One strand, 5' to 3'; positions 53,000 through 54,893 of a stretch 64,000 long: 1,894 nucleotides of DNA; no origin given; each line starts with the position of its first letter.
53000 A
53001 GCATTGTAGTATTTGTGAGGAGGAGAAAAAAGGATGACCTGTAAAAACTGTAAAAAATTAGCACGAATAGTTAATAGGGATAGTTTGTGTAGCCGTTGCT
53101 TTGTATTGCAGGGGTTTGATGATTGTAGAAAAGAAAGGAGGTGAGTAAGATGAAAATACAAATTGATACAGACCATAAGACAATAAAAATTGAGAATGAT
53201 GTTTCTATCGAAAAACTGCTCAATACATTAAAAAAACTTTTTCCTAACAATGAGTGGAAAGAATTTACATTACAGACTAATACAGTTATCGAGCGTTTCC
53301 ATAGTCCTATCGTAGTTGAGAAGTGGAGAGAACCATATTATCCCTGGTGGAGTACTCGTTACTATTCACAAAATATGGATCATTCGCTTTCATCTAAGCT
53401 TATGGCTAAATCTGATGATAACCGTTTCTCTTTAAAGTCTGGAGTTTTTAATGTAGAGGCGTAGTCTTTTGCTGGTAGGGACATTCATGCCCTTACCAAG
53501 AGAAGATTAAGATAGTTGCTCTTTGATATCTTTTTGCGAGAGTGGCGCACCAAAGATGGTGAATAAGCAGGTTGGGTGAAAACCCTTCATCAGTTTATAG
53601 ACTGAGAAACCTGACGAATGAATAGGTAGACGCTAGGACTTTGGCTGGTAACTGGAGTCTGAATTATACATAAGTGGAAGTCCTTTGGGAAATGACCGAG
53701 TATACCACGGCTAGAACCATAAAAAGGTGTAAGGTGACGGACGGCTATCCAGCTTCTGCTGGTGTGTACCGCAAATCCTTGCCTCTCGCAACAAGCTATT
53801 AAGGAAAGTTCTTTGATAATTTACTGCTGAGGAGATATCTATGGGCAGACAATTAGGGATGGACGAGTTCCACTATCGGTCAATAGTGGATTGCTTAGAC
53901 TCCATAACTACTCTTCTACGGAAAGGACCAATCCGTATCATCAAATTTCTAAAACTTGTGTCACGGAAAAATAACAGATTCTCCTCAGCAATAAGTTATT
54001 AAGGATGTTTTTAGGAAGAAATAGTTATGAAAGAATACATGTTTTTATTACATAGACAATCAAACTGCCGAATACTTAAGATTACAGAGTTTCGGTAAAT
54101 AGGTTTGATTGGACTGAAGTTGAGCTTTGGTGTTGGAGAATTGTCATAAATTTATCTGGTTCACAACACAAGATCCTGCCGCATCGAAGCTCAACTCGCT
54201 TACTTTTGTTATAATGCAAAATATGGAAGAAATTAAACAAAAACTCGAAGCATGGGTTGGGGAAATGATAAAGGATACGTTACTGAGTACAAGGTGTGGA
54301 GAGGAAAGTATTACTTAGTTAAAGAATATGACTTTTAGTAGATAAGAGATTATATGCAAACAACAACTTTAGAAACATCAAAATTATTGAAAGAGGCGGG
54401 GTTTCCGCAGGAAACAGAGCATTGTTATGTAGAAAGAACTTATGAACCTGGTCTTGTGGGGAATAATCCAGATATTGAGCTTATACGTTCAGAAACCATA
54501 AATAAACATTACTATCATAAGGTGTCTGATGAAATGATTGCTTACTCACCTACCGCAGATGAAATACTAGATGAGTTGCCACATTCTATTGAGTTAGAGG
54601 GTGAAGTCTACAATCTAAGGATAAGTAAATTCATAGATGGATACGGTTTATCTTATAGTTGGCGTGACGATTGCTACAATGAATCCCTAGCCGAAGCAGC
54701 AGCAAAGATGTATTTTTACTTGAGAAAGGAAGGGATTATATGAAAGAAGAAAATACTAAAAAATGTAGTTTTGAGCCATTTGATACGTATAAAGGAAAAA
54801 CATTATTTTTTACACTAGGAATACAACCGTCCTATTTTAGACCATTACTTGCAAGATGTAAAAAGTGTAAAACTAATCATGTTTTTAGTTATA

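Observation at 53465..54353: ORF-free, GC-elevated ~0.9 kb segment inside the phage region folds into many nested perfect helices: candidate large structured ncRNA or self-splicing intron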

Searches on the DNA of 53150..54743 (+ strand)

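Call 4: search_rna_families(source=window, start=53300, end=54500, threshold=evalue, max_evalue=10, show_alignments=3)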
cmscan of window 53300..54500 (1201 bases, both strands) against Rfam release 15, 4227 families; matches with E-value up to 10: 1.
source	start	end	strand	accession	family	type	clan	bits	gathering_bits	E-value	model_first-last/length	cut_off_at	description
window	54007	54044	+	RF00180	REN-SRE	Cis-reg;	-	12.6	41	5.8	1-37/37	no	Renin stability regulatory element (REN-SRE)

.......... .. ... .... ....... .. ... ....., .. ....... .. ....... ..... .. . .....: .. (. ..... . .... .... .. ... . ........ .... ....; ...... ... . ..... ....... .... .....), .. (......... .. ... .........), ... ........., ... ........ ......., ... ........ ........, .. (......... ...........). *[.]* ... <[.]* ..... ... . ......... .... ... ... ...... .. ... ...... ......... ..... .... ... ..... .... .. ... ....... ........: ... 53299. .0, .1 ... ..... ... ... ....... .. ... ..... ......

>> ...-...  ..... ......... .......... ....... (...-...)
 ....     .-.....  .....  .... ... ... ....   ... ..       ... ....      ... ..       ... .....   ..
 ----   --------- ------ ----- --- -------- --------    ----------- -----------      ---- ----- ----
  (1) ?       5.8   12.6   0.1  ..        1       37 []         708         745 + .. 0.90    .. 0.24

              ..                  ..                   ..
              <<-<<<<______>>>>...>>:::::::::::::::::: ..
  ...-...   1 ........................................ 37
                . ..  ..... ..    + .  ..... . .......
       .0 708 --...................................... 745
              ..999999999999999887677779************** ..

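Call 8: search_dna_similar(query=window:53465-54353:+, collection=phages, mode=distant, max_rows=40)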
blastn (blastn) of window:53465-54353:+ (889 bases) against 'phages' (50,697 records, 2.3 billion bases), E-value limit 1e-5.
No match.

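Call 45: search_dna_similar(query=window:53465-54353:+, collection=plasmids, mode=distant, max_rows=20, max_evalue=0.01)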
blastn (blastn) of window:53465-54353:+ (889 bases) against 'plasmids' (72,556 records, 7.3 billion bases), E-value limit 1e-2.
No match.

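Call 74: search_rna_families(sources=[L019, L020, L021, L022, L023, L024, L025, L026, L027, L028, L029, L030, L031], threshold=gathering)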
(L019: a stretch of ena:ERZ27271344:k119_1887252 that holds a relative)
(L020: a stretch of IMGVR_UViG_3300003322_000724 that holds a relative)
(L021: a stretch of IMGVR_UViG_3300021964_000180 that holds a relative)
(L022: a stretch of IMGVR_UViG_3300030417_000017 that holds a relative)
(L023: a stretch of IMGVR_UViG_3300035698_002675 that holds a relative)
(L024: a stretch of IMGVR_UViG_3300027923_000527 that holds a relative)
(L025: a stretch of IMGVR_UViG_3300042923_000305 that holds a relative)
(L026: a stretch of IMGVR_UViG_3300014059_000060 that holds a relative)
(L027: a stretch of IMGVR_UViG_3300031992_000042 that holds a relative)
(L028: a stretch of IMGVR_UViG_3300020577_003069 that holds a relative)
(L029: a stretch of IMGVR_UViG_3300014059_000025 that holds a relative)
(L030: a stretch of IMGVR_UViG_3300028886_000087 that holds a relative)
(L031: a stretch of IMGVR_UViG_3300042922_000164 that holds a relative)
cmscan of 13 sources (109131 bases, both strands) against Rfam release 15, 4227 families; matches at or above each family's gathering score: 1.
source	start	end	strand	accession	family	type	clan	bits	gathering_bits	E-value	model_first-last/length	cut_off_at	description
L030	742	1337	-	RF03087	ROOL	Gene; sRNA;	-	290.9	99.1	1.6e-65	1-574/574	no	ROOL RNA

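Call 99: search_with_rna_model(model_id=R1, source=window, start=53400, end=54400, filters=off, max_evalue=10, show_alignments=4)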
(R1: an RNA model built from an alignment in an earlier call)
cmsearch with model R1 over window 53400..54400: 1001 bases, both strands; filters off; matches with E-value up to 10: 15.
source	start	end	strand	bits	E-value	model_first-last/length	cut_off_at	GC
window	53728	53782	+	12.9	0.0065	48-83/100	no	0.55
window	54116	54198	+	10.4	0.03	1-100/100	no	0.43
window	53620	53630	+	7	0.25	23-33/100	no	0.36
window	53465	53506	+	6.7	0.29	1-100/100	no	0.45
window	54116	54198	-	6.2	0.4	1-100/100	no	0.43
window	53467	53504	-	4.4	1.2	1-100/100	no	0.45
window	53869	53890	-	3.6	1.9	1-100/100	no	0.45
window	53869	53890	+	2.7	3.5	1-100/100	no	0.45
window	53793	53822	+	2.7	3.5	1-100/100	no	0.23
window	54361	54389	-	1.8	6.1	1-100/100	no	0.24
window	53558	53584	+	1.7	6.4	53-79/100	no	0.48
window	53788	53827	-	1.5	7.2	1-100/100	no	0.32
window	54057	54111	+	1.3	8.4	1-100/100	no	0.35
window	54305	54335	-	1.2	8.9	51-81/100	no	0.19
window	53583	53621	-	1.1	9.4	1-100/100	no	0.41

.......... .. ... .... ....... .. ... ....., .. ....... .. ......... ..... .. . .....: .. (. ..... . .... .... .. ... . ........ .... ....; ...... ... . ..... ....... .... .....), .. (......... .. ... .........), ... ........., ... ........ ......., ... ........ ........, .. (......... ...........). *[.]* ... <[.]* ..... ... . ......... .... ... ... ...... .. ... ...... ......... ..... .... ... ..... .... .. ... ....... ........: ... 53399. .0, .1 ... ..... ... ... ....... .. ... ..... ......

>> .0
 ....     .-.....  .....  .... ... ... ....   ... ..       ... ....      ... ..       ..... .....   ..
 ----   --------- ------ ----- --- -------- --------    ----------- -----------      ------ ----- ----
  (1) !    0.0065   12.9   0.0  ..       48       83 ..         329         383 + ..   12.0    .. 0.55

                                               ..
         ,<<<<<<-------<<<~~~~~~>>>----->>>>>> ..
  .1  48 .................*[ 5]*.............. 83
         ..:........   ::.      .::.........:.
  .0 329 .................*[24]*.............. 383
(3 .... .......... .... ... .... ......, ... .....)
